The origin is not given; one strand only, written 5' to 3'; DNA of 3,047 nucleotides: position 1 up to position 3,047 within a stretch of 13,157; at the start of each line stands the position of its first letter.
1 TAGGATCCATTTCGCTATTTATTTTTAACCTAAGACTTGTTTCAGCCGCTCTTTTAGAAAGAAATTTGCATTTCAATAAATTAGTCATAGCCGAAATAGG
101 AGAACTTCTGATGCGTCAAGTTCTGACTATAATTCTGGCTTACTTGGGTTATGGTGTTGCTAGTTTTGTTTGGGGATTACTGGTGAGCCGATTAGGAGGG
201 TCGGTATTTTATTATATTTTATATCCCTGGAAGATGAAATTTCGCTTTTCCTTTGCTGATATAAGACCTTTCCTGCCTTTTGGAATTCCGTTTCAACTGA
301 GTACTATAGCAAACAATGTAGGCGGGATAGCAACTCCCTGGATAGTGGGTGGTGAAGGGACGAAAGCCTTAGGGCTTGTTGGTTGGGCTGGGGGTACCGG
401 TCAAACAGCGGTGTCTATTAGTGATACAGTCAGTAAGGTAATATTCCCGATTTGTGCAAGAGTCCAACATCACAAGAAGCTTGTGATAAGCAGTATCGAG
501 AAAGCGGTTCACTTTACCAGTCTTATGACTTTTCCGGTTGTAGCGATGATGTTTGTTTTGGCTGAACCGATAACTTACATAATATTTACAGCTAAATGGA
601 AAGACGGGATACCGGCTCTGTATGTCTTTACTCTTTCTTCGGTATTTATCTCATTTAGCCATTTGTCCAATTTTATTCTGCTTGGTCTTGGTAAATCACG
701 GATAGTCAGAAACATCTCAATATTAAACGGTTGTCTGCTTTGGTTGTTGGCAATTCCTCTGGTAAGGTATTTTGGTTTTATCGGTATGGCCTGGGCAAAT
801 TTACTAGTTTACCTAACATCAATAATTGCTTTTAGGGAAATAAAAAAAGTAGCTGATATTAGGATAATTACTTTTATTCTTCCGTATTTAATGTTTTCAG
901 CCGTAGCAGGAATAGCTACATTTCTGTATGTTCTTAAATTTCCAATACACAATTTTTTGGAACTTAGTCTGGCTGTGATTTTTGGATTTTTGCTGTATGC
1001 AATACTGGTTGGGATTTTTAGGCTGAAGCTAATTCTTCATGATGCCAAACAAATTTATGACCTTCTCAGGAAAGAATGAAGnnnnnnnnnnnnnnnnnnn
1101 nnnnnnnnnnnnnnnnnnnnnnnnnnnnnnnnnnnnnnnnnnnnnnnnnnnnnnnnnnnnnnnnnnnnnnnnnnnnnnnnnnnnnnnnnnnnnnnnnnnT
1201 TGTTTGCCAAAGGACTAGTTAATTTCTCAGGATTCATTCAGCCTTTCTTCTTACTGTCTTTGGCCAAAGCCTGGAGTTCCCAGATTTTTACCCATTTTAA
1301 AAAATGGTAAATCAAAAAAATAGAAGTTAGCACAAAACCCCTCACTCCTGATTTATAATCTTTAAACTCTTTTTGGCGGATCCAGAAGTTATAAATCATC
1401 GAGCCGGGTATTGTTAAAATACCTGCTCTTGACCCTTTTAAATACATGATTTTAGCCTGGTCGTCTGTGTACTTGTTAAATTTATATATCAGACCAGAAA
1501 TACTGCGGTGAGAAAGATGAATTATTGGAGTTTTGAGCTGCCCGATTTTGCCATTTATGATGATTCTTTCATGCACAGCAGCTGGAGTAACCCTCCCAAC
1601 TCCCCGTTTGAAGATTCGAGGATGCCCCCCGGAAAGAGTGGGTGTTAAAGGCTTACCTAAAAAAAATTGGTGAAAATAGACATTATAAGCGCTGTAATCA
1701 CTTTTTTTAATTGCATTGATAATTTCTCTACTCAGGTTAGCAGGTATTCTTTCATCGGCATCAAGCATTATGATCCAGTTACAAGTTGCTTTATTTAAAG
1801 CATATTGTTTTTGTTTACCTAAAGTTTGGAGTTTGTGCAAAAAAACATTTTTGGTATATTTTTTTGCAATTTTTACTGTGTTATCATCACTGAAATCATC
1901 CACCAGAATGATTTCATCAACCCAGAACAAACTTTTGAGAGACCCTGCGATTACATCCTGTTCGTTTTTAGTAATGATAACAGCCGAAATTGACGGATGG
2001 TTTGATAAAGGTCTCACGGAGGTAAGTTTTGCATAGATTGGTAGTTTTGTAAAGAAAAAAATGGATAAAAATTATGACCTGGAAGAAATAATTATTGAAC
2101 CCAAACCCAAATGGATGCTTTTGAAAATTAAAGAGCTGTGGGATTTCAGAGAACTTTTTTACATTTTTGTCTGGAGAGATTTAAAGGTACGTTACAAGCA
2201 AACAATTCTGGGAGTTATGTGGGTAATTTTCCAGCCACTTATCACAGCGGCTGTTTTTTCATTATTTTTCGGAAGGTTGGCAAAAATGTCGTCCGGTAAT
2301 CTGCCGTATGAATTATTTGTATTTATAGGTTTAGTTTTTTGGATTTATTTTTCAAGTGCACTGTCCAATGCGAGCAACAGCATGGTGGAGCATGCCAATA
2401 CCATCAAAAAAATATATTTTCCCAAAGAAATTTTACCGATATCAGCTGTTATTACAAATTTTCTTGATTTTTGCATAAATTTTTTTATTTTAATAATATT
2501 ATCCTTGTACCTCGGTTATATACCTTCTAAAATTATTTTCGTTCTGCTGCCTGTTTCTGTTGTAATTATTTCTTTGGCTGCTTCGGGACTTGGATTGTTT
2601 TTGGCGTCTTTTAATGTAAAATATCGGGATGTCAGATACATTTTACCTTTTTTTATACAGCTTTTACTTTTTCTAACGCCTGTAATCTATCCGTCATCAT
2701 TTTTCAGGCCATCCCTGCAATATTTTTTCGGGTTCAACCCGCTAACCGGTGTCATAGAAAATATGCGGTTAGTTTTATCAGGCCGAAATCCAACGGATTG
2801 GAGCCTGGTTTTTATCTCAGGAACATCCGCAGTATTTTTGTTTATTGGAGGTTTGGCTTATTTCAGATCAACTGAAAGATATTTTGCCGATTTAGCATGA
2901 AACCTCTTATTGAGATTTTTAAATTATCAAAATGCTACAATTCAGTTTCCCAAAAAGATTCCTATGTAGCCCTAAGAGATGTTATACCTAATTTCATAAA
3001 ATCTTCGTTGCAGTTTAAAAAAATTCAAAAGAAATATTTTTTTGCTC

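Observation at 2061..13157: Four consecutive GT-C-like membrane proteins behind a Wzm/Wzt exporter: an unusually outside-heavy glycan assembly locus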

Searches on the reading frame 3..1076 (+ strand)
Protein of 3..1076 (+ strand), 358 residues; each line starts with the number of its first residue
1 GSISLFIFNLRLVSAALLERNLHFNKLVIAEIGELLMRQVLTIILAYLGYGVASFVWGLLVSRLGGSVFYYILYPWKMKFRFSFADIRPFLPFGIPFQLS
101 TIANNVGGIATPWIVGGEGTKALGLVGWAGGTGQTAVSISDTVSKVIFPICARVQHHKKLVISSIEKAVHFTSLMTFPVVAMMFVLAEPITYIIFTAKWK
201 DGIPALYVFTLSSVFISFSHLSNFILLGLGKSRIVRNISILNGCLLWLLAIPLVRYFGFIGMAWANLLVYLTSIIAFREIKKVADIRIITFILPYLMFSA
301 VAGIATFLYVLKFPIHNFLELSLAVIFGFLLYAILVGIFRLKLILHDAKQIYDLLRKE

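Call 6: search_protein_families(library=pfam, proteins=[window:3-1076:+], max_evalue=0.01)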
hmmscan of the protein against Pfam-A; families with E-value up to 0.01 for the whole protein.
window:3-1076:+ (358 aa): 1 family
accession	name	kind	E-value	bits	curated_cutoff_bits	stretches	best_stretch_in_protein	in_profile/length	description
PF13440.11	Polysacc_synt_3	-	3.5e-35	122.1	23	1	2-202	89-291/293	Polysaccharide biosynthesis protein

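Call 7: search_protein_families(library=ncbifam, proteins=[window:3-1076:+], max_evalue=0.01)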
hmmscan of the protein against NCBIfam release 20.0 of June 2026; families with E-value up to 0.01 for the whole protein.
window:3-1076:+ (358 aa): 3 families
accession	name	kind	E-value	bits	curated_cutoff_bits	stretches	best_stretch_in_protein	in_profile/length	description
NF007773.0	PRK10459.1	equivalog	7.4e-22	78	273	1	15-351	132-479/492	MOP flippase family protein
NF058658.1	Oglyco_Wzx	exception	2.1e-19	69.9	720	1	3-340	123-464/478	O-glycosylation flippase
NF047674.1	TeichurnBiosyTuaB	equivalog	2.2e-16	60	580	1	17-336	135-466/469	teichuronic acid biosynthesis protein TuaB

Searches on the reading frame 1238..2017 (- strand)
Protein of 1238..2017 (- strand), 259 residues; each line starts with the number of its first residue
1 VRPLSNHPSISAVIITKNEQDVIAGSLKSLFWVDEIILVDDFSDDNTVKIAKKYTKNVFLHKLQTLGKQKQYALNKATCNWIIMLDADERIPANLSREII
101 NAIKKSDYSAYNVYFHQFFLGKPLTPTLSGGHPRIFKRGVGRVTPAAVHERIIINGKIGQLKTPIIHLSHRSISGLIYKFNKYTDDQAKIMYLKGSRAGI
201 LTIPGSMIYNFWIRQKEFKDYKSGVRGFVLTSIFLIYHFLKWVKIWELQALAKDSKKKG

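Call 6: search_protein_families(library=pfam, proteins=[window:1238-2017:-], max_evalue=0.01)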
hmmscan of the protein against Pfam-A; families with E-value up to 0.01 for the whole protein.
window:1238-2017:- (259 aa): 2 families
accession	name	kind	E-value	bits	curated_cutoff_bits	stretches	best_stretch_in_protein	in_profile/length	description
PF00535.33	Glycos_transf_2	-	5.7e-18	65.8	23.3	1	11-116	1-118/168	Glycosyl transferase family 2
PF13704.12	Glyco_tranf_2_4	-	0.00065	20.6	27.5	1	19-89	3-82/98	Glycosyl transferase family 2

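Call 7: search_protein_families(library=ncbifam, proteins=[window:1238-2017:-], max_evalue=0.01)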
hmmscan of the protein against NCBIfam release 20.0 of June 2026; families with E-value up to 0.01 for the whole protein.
window:1238-2017:- (259 aa): 13 families
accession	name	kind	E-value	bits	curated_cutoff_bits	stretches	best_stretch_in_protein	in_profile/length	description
TIGR04283.1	glyco_like_mftF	equivalog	1.3e-12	47.8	182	1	10-115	1-107/221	TIGR04283 family arsenosugar biosynthesis glycosyltransferase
TIGR04195.1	S_glycosyl_SunS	equivalog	2e-07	30.2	350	1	5-90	54-143/421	SunS family peptide S-glycosyltransferase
TIGR03469.1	HpnB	hypoth_equivalog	1.3e-05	24.5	379.25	1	5-59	41-100/386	hopene-associated glycosyltransferase HpnB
TIGR04182.1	glyco_TIGR04182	equivalog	1.5e-05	24.5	325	1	11-104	3-98/293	S-layer glycoprotein N-glycosyltransferase AglJ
NF047683.1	TeichurnBiosyTuaG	equivalog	8.5e-05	22.3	400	1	7-109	5-117/252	teichuronic acid biosynthesis protein TuaG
TIGR03937.1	PgaC_IcaA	equivalog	8.6e-05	21.7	422.3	1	4-105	41-152/407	poly-beta-1,6-N-acetyl-D-glucosamine synthase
NF007482.0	PRK10073.1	equivalog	0.00013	21.1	423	1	7-105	5-112/334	glycosyltransferase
NF050050.1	ProtGlycPglI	equivalog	0.00024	20.6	500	1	8-105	2-110/306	GalNAc(5)-diNAcBac-PP-undecaprenol beta-1,3-glucosyltransferase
NF041391.1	DPhHxTase_Halo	equivalog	0.00037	19.5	375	1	35-105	26-95/213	dolichyl-phosphate hexose transferase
NF038302.1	EPS_HpsE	equivalog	0.00042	19.4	300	1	28-93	30-101/307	hormogonium polysaccharide biosynthesis glycosyltransferase HpsE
NF045692.1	OglycostaseCruG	equivalog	0.0007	18.6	600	1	9-111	42-160/386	2'-O-glycosyltransferase CruG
NF053739.1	GlytfEpsEBac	equivalog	0.0061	15.6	450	1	11-74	4-70/265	glycosyltransferase EpsE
NF010496.0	PRK13915.1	equivalog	0.0064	15.6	262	1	8-60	31-90/307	glucosyl-3-phosphoglycerate synthase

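Call 55: search_solved_structures(query=window:1238-2017:-, max_evalue=0.01)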
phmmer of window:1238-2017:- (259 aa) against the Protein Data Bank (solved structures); distinct sequences matched with E-value up to 0.01: 4.
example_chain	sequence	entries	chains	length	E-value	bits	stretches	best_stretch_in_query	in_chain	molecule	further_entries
22ao_A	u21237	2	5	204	4.4e-15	59.2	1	7-157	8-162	GmaR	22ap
7msk_A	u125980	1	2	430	0.00098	22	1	6-90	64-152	Glyco_trans_2-like domain-containing protein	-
7msn_A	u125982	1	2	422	0.009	18.8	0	5-91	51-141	SPbeta prophage-derived glycosyltransferase SunS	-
7msp_A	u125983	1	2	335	0.01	18.7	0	5-91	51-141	SPbeta prophage-derived glycosyltransferase SunS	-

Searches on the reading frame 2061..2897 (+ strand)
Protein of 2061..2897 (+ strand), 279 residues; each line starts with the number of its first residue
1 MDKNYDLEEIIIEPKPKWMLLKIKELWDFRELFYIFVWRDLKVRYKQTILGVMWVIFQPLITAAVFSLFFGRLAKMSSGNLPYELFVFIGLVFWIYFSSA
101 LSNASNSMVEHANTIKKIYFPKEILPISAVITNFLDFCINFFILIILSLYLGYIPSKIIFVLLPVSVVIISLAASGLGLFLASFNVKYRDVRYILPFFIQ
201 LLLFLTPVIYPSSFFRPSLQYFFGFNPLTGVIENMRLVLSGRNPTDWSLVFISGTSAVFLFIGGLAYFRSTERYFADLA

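Call 6: search_protein_families(library=pfam, proteins=[window:2061-2897:+], max_evalue=0.01)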
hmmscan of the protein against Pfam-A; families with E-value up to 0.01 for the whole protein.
window:2061-2897:+ (279 aa): 2 families
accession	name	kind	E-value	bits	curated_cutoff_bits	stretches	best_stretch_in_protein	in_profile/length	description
PF01061.29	ABC2_membrane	-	5.3e-21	75.6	26.9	1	32-237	2-208/211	ABC-2 type transporter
PF12698.13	ABC2_membrane_3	-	0.00024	20.7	31.6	1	87-267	163-341/347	ABC-2 family transporter protein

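Call 7: search_protein_families(library=ncbifam, proteins=[window:2061-2897:+], max_evalue=0.01)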
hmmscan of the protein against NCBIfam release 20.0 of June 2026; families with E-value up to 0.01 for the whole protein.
window:2061-2897:+ (279 aa): 4 families
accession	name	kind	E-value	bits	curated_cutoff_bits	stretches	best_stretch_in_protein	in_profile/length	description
NF050109.1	galactan_ABC_perm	equivalog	1.1e-18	67.8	380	1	23-257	14-251/272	galactan export ABC transporter permease subunit Wzm/RfbD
NF050053.1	CapPschTportKpsM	equivalog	2.8e-13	50.4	300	1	33-271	5-251/257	capsule polysaccharide transporter KpsM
TIGR01247.1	drrB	subfamily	6.2e-07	29.3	223.05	1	52-264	13-233/236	daunorubicin resistance ABC transporter membrane protein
TIGR01291.1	nodJ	subfamily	0.00069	19.2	206.65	1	143-250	122-228/253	ABC-2 type transporter, NodJ family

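Call 89: find_encoding_contigs(protein=window:2061-2897:+, flank=10000, max_places=3)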
Protein window:2061-2897:+ (279 aa): no gene with exactly this product is on record in the collection.
